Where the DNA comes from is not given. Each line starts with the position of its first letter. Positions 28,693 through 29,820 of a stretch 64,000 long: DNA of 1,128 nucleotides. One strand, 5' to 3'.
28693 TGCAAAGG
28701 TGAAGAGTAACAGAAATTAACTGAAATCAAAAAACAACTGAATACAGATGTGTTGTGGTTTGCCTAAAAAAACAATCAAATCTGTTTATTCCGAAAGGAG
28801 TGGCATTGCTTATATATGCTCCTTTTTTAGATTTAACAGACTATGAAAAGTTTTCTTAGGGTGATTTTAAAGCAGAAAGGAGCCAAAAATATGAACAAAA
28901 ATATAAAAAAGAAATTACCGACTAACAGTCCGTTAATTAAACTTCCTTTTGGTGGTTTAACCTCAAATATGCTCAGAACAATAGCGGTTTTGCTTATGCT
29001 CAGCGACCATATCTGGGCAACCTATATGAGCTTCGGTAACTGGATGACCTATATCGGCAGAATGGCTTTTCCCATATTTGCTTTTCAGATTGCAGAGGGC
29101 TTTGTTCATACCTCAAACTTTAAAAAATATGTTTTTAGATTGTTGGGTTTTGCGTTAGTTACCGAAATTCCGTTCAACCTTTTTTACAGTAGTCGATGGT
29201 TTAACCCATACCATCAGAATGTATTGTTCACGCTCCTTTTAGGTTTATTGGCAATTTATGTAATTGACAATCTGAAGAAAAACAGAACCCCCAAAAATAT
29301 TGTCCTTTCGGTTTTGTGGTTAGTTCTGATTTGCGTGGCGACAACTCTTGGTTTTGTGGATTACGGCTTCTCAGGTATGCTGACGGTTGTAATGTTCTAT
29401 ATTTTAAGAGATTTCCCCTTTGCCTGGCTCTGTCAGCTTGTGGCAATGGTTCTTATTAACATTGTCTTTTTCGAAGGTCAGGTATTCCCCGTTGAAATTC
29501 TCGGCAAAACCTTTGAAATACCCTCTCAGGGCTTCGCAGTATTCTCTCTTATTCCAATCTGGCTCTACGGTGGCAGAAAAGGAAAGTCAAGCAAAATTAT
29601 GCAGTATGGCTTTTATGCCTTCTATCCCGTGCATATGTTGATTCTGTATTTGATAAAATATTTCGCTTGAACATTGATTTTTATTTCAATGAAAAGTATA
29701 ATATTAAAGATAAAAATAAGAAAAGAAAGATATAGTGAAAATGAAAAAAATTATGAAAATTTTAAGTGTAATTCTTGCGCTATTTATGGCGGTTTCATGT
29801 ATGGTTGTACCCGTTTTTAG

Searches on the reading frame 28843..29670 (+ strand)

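Call 91: search_protein_families(library=pfam, proteins=[window:28843-29670:+], max_evalue=0.00001)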
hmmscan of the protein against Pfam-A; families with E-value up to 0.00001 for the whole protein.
window:28843-29670:+ (275 aa): 1 family
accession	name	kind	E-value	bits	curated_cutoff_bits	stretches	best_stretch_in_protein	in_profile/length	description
PF05857.17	TraX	-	1.3e-45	156.4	25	1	41-271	2-216/217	TraX protein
